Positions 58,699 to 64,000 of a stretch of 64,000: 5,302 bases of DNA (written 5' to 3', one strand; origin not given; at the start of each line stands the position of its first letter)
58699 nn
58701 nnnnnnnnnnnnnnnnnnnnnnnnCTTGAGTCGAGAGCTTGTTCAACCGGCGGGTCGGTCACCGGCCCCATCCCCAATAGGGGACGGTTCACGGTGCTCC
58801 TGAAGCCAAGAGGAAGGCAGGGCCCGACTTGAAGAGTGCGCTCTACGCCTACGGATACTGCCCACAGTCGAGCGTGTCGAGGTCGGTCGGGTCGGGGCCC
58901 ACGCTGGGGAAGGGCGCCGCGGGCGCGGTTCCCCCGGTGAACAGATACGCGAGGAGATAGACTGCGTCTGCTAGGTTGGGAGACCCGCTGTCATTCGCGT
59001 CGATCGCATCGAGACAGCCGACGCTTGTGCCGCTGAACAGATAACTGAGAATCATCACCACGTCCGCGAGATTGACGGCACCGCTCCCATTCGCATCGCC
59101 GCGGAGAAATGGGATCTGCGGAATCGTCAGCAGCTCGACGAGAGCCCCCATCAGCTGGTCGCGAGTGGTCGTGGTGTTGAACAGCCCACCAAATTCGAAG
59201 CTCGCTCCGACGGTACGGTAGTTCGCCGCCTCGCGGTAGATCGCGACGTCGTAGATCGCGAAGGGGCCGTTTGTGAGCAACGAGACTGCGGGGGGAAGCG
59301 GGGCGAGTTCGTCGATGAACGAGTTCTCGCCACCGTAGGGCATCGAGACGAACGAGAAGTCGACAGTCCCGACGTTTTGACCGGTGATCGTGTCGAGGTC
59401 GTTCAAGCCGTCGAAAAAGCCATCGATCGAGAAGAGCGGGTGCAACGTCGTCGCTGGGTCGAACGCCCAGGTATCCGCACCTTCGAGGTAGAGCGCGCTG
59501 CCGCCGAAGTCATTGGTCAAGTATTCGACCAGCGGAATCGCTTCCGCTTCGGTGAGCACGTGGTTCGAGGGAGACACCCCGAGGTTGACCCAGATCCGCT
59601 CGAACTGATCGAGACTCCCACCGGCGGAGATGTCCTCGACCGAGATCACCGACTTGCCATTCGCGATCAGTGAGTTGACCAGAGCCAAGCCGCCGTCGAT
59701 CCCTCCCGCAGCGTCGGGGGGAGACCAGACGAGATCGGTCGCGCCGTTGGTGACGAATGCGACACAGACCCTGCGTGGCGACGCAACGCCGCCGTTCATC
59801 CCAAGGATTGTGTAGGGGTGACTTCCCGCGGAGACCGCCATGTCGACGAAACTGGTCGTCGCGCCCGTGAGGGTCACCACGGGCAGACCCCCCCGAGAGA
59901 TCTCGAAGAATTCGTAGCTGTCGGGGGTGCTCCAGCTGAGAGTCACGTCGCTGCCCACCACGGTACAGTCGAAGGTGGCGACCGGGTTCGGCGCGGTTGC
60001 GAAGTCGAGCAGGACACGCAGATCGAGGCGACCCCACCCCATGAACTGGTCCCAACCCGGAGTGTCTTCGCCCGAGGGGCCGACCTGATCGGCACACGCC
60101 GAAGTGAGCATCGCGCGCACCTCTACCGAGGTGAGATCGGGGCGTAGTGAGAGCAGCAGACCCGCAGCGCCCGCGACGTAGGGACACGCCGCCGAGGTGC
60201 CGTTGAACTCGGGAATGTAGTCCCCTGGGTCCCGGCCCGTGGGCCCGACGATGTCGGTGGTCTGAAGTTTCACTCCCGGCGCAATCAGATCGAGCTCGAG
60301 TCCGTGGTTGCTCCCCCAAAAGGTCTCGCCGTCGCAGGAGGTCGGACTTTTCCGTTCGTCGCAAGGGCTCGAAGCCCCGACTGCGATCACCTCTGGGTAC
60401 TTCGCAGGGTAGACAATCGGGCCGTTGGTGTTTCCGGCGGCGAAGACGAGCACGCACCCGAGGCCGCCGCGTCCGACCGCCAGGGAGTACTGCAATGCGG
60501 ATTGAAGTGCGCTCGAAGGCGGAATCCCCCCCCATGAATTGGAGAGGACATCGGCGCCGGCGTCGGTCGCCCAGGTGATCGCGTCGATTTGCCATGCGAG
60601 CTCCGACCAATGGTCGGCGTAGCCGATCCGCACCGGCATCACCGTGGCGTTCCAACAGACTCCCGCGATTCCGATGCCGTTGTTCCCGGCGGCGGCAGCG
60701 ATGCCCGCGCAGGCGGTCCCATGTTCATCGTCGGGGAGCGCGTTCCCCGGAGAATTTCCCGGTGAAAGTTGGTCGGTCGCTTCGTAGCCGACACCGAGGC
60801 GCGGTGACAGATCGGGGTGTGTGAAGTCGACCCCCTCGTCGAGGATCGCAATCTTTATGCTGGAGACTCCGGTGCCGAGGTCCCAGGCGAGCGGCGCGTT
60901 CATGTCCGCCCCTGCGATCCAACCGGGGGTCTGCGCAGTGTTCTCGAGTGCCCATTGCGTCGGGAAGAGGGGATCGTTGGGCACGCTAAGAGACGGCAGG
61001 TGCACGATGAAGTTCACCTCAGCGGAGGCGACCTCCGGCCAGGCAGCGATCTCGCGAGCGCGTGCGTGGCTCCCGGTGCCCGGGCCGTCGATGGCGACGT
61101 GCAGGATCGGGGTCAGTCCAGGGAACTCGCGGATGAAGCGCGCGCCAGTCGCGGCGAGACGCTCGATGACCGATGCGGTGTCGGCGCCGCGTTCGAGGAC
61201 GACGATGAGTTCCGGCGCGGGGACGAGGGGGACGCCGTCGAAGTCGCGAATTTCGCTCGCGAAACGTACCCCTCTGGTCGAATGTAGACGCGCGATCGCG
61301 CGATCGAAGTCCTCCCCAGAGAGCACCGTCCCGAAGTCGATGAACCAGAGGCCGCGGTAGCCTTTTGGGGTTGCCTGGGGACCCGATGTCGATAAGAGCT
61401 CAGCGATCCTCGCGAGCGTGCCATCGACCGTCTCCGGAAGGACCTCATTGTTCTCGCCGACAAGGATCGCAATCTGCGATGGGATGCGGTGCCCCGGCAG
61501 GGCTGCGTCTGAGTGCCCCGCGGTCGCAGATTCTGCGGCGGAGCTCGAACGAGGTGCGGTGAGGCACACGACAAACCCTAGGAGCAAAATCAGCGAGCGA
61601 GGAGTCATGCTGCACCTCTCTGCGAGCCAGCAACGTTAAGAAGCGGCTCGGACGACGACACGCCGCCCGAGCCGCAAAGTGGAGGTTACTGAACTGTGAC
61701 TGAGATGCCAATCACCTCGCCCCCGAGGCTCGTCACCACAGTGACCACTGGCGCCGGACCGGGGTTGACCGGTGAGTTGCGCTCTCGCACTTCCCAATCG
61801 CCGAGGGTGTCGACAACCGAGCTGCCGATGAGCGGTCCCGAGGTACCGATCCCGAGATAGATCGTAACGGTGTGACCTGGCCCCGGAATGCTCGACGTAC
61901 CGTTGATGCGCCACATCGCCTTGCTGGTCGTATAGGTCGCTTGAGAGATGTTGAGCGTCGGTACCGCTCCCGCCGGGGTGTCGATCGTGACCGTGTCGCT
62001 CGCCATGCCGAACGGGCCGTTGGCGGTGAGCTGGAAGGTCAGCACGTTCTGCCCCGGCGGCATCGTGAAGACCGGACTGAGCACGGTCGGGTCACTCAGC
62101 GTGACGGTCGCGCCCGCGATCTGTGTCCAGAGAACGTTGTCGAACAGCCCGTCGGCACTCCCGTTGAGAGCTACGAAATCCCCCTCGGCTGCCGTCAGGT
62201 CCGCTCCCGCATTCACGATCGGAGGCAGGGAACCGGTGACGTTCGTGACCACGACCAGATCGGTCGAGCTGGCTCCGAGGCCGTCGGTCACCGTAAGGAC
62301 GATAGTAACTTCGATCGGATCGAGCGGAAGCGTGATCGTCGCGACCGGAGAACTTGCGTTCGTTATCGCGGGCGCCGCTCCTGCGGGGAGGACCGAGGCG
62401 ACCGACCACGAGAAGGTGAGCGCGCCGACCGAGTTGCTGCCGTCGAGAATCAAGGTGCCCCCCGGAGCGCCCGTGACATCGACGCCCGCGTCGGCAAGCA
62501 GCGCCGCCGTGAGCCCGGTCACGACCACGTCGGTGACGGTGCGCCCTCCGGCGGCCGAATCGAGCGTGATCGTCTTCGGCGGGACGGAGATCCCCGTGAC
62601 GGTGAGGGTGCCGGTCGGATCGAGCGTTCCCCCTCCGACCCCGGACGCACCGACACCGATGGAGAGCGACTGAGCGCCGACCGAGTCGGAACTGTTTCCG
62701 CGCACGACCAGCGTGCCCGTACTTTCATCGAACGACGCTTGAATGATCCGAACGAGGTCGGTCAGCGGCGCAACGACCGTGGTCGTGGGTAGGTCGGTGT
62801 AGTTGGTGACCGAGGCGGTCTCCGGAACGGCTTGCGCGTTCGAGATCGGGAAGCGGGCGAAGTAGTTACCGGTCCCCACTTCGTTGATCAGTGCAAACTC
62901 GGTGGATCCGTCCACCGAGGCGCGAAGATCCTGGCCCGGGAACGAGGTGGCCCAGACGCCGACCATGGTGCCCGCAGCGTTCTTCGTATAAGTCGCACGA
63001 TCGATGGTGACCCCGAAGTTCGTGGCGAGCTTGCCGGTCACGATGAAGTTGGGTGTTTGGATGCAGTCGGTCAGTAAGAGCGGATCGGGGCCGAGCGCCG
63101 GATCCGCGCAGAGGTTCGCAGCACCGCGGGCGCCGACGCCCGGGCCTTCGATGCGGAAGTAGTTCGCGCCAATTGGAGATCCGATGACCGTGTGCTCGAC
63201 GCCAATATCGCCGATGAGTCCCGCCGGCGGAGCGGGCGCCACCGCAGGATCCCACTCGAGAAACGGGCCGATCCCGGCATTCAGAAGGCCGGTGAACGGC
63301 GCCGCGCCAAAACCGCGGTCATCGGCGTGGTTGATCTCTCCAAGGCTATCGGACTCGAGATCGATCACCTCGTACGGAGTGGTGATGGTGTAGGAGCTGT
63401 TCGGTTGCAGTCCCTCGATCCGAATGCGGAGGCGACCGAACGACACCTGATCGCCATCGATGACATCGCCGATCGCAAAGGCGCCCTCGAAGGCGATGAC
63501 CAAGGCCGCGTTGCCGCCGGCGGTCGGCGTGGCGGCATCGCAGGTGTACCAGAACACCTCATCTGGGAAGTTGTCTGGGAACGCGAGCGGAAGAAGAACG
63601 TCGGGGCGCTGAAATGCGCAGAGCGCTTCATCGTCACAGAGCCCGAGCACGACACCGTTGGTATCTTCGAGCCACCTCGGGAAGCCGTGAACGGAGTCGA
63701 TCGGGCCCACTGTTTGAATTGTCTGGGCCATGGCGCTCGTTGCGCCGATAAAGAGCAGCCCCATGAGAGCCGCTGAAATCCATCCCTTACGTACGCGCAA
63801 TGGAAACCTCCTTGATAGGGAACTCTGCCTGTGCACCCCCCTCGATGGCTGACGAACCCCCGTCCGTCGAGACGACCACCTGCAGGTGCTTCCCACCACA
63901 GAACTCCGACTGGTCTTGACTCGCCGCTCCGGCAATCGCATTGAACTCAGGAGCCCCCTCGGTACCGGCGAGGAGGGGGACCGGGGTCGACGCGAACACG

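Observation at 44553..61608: Five otherwise unrelated secreted proteins share one roughly 88-aa dockerin-like, 4-cysteine C-terminal module; candidate novel cargo-tagging/anchoring system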

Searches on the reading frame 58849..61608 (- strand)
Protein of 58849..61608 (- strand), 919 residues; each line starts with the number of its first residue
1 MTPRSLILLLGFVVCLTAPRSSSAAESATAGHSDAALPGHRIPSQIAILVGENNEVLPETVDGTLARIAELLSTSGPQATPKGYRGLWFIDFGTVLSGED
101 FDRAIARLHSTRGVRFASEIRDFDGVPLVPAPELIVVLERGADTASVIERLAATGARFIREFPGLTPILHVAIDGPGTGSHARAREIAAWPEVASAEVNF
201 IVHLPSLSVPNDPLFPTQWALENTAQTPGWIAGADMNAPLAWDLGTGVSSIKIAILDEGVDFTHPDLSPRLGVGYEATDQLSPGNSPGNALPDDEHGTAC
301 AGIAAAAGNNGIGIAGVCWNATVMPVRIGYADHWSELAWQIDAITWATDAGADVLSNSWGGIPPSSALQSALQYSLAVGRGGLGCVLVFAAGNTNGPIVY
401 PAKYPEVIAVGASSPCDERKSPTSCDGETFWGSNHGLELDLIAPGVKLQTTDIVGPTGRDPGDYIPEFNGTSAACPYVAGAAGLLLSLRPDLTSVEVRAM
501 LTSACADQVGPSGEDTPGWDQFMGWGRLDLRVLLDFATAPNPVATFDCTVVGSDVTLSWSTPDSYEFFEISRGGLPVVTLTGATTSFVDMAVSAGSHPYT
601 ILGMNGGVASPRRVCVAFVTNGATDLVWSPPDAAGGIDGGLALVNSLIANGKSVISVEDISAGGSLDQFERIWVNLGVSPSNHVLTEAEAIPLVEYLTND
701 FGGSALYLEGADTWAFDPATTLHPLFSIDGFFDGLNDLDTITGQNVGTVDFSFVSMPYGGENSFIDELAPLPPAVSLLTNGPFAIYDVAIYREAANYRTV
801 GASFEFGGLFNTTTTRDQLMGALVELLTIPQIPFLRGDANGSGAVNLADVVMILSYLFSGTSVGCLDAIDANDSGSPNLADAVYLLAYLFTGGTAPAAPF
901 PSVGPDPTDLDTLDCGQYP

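Call 8: search_protein_families(library=pfam, proteins=[window:58849-61608:-], max_evalue=0.01)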
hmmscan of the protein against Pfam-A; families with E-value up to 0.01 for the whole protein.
window:58849-61608:- (919 aa): 2 families
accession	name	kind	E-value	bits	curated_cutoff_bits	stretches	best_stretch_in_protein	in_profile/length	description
PF00082.27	Peptidase_S8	-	9.4e-52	176.5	21.8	1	250-526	3-288/288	Subtilase family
PF00404.24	Dockerin_1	-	0.001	19.7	22.9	1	837-889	2-56/57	Dockerin type I domain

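Call 9: search_protein_families(library=ncbifam, proteins=[window:58849-61608:-], max_evalue=1)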
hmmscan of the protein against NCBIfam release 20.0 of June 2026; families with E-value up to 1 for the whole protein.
window:58849-61608:- (919 aa): 6 families
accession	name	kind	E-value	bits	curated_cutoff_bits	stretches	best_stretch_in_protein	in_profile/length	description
TIGR03921.1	T7SS_mycosin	equivalog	1.9e-38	132.5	278.75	1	238-543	3-294/353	type VII secretion-associated serine protease mycosin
NF033595.1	denti_PrtP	equivalog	3e-19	69.1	300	2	398-529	381-497/606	dentilisin complex serine proteinase subunit PrtP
NF049966.1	QH_SP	equivalog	6.8e-11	41.9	165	1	314-505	50-211/219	subtilisin-like serine protease QhpE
TIGR03895.1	protease_PatA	subfamily_domain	2.7e-07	29.7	421.05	1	308-489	14-180/606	PatA/PatG family cyanobactin maturation protease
NF051851.1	AtpSerPepEprS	equivalog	5.3e-06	24.8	1700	1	236-365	54-191/988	autotransporter serine peptidase EprS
NF040809.1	germ_prot_CspBA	exception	0.00094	16.9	1250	1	395-487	965-1046/1099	bifunctional germination protease/germinant receptor pseudoprotease CspBA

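Call 36: find_encoding_contigs(protein=window:58849-61608:-, flank=2000, max_places=3)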
Protein window:58849-61608:- (919 aa): 4 contigs read that carry it; 1 place shown.
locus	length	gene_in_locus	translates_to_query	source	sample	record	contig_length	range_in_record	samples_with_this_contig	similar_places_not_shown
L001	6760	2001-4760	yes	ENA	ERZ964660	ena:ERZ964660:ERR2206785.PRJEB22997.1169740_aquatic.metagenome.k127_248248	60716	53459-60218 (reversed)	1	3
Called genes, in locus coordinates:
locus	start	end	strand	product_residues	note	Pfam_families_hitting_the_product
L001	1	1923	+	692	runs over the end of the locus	PF22352:K319L-like_PKD (faint)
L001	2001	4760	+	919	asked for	PF00082:Peptidase_S8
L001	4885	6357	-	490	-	PF13688:Reprolysin_5 (weak)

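Call 38: list_cluster_members(proteins=[window:58849-61608:-, window:54714-55772:+, window:38926-40320:+, window:55769-56767:+])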
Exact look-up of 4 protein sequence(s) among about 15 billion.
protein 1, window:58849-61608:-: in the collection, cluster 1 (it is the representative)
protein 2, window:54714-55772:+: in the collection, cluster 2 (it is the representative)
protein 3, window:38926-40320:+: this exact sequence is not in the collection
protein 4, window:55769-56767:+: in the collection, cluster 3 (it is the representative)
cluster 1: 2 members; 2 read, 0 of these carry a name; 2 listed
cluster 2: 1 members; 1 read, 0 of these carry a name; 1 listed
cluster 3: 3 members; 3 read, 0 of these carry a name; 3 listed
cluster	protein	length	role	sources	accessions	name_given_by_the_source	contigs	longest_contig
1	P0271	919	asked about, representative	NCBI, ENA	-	-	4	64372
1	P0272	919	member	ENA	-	-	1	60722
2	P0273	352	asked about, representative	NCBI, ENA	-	-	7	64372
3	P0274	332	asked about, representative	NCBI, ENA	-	-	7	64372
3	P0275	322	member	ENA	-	-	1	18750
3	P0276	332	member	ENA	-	-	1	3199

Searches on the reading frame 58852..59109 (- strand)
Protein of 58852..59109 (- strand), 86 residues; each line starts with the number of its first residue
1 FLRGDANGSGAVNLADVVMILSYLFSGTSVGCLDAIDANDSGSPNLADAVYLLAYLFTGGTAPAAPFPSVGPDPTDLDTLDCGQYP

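Call 10: search_protein_families(library=pfam, proteins=[window:58852-59109:-], max_evalue=10)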
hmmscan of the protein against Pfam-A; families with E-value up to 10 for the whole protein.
window:58852-59109:- (86 aa): 3 families
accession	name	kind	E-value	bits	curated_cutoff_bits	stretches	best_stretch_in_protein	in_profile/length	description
PF00404.24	Dockerin_1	-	2e-05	25.1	22.9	1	4-56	2-56/57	Dockerin type I domain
PF13202.12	EF-hand_5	-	0.14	12.2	25.9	0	3-13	7-17/25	EF hand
PF13405.12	EF-hand_6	-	0.26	11.6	25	1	4-23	9-28/30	EF-hand domain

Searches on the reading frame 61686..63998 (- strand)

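Call 32: search_protein_families(library=pfam, proteins=[window:61686-63998:-], max_evalue=0.001)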
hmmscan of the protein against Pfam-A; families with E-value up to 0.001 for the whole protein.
window:61686-63998:- (770 aa): 1 family
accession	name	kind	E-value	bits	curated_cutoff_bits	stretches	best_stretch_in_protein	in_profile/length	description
PF22352.2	K319L-like_PKD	-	1.5e-11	44.5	27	2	597-672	1-82/84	K319L-like, PKD domain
